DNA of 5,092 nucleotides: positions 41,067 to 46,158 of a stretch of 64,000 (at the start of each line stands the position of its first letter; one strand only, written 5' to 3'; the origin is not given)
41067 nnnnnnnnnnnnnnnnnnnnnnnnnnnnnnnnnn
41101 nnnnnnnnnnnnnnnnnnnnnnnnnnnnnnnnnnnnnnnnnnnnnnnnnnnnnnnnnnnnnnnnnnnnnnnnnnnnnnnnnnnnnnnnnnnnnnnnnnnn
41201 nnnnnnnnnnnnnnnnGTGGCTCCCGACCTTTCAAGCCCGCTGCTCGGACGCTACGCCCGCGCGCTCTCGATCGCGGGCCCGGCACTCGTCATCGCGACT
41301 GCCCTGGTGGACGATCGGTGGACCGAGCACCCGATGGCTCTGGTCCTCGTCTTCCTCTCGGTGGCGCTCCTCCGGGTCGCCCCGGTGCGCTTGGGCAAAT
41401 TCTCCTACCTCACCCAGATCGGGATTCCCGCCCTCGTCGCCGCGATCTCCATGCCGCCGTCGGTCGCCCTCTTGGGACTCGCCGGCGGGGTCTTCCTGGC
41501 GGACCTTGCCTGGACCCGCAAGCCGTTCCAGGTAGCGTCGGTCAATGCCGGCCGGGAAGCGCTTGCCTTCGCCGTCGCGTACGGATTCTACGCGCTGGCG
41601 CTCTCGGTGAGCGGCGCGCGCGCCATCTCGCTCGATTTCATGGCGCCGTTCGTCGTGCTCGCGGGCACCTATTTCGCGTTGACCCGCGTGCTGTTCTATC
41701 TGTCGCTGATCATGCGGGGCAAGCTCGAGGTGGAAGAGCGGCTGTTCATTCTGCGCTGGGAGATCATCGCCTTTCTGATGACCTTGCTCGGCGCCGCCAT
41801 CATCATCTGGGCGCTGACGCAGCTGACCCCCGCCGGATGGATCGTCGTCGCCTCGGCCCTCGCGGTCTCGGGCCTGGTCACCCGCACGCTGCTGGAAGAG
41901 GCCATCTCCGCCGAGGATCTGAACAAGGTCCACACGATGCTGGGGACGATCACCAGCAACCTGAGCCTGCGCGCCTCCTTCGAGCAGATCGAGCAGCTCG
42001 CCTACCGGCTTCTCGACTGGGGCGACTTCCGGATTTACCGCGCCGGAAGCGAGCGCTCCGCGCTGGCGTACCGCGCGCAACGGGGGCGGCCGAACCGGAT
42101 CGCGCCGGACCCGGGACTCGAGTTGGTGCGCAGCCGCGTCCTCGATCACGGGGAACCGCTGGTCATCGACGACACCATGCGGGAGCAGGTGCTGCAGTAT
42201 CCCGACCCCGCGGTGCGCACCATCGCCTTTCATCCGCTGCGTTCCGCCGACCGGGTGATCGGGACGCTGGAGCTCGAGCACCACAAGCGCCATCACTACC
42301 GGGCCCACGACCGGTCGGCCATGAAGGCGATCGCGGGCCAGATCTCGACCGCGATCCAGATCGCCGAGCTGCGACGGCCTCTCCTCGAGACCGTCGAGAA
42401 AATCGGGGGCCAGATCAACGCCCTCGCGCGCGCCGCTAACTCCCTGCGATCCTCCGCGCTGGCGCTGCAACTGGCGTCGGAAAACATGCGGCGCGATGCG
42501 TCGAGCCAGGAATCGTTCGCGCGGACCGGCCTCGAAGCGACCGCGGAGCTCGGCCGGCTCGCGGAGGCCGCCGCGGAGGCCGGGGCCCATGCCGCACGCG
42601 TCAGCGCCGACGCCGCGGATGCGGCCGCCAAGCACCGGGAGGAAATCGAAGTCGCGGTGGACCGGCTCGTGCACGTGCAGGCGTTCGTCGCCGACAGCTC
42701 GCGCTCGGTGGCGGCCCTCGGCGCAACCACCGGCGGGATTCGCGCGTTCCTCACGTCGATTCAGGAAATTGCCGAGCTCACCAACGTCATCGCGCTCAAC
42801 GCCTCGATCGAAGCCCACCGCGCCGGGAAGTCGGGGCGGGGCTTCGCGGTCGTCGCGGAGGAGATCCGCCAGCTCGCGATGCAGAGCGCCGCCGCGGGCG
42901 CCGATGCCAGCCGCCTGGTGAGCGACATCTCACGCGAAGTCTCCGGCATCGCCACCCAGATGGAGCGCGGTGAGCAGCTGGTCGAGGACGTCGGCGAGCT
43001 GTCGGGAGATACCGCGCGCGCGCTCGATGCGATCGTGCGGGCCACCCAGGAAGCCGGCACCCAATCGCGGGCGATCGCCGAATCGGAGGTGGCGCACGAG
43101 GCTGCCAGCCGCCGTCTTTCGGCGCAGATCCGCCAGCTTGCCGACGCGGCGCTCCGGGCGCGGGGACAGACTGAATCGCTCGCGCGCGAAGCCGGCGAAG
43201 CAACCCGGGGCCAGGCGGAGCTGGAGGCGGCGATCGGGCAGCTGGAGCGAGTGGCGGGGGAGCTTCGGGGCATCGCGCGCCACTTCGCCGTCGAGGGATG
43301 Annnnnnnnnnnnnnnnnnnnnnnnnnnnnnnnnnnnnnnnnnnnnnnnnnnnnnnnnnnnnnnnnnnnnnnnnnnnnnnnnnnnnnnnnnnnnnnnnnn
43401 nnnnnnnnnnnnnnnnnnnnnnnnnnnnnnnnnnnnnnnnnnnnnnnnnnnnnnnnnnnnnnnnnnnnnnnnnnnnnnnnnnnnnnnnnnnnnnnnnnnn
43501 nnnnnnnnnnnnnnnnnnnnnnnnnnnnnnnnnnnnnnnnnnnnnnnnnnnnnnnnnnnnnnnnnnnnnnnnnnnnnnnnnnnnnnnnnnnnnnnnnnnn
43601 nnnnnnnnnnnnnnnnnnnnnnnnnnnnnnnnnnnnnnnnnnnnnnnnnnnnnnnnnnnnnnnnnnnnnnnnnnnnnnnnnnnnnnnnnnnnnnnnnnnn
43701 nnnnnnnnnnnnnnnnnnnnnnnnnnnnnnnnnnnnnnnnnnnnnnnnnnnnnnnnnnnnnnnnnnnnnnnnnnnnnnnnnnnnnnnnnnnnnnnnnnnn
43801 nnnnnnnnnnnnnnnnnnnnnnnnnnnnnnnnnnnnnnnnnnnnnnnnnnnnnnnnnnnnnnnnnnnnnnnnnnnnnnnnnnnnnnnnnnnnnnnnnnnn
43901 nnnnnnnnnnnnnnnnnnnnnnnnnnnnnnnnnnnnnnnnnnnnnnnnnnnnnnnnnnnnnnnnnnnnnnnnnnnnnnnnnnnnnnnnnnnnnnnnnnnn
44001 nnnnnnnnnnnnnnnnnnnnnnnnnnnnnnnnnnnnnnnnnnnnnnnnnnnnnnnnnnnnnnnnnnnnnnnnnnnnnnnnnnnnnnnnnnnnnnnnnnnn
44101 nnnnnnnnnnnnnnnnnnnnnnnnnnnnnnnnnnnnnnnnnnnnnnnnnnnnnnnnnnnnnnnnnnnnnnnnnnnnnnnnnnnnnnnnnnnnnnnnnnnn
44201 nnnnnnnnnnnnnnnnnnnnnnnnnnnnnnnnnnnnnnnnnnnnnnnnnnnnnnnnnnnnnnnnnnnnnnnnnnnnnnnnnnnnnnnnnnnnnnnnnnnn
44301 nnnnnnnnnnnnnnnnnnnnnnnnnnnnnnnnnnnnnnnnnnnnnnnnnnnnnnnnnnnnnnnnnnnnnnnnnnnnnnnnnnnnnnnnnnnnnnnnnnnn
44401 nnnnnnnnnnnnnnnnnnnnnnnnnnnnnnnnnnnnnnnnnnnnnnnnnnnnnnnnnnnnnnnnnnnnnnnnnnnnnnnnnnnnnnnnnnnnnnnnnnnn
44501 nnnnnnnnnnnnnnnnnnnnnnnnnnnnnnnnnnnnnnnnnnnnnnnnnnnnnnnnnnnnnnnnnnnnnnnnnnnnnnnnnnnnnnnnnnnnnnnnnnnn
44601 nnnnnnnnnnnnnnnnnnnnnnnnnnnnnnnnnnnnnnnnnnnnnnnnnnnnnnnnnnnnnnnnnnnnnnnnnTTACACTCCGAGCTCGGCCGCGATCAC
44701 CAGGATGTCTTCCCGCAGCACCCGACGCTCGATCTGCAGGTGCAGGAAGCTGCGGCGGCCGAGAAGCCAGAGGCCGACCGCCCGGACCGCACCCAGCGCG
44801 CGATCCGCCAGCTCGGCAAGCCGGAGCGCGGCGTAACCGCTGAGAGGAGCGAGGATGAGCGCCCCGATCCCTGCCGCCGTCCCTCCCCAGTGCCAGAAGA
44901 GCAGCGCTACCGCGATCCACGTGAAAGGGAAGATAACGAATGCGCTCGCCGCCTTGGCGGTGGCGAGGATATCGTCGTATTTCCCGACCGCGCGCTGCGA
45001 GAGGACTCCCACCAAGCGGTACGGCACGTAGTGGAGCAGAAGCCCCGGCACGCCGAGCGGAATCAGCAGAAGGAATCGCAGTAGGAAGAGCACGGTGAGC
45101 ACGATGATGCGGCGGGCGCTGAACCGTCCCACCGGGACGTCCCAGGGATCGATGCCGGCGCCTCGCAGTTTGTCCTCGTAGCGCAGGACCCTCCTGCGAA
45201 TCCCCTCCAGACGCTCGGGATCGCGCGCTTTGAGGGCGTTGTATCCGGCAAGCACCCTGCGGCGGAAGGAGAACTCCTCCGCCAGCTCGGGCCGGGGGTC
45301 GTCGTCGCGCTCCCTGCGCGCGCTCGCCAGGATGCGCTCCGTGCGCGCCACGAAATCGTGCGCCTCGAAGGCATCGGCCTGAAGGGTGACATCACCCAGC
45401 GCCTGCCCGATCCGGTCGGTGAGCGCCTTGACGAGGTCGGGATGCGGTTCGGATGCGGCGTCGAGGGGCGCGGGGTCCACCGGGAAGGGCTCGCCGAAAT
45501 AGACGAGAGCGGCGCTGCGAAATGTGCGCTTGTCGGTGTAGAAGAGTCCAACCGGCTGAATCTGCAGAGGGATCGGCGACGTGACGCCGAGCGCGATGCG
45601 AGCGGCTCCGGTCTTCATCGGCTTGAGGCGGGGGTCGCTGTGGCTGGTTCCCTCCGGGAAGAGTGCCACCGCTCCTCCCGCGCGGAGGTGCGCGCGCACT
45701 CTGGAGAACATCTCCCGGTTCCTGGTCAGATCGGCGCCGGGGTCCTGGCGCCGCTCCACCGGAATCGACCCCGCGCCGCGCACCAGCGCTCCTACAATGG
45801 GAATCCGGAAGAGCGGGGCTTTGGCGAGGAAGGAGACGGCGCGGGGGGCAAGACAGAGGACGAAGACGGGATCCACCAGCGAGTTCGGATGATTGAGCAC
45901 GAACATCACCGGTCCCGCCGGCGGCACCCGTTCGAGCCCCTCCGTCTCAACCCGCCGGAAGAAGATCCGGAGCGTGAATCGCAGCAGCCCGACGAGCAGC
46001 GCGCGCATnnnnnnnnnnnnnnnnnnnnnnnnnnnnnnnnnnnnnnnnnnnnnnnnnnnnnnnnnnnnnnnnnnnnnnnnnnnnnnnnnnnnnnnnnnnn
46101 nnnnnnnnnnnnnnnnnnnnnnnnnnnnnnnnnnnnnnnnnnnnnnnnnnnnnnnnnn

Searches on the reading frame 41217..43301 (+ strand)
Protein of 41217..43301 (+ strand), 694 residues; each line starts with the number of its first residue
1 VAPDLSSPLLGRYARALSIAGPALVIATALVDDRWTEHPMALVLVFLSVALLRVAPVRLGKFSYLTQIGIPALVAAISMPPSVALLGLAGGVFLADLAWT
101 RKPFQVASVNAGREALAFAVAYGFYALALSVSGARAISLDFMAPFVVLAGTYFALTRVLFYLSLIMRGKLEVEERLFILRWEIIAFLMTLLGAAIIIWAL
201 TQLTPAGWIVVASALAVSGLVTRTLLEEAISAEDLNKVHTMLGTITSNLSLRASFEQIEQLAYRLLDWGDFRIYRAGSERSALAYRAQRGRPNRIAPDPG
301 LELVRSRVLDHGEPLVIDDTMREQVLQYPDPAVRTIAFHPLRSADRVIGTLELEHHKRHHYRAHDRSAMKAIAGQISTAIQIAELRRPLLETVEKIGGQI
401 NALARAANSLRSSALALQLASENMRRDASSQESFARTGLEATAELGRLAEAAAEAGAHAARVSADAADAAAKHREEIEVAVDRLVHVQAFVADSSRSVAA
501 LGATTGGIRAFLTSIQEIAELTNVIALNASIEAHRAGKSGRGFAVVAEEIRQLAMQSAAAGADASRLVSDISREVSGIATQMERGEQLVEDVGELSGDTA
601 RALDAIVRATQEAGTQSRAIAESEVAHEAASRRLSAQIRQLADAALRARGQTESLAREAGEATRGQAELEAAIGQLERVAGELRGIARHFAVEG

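Call 75: search_protein_families(library=pfam, max_evalue=0.00001, proteins=[window:41217-43301:+])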
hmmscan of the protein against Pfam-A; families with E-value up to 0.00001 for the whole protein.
window:41217-43301:+ (694 aa): 4 families
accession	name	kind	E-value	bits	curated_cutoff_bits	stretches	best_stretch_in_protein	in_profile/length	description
PF00015.26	MCPsignal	-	3.3e-24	86.1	34.6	1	479-641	16-168/172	Methyl-accepting chemotaxis protein (MCP) signalling domain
PF13185.12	GAF_2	-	1.8e-11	44.8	28.6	1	285-381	38-136/136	GAF domain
PF01590.32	GAF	-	1.2e-09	39.2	22.4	1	287-380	41-133/133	GAF domain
PF13492.12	GAF_3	-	3.6e-08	34.3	27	1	261-381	12-128/129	GAF domain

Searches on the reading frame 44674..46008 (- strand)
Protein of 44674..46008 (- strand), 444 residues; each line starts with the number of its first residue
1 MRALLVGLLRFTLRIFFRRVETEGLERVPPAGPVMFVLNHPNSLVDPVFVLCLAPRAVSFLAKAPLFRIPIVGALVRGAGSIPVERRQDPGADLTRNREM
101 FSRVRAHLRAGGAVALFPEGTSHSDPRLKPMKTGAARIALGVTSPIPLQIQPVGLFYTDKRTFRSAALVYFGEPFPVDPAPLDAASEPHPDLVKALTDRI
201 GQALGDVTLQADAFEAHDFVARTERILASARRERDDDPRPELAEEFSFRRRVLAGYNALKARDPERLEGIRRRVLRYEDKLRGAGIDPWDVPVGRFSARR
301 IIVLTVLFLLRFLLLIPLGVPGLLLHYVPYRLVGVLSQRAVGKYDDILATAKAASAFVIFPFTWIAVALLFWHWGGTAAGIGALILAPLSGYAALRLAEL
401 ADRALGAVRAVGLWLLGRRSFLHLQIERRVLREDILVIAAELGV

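Call 75: search_protein_families(library=pfam, max_evalue=0.00001, proteins=[window:44674-46008:-])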
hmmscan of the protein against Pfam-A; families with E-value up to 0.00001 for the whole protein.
window:44674-46008:- (444 aa): 1 family
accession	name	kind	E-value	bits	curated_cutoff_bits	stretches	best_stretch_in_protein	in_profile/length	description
PF01553.26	Acyltransferase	-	4.1e-22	78.8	23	1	19-152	1-128/132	Acyltransferase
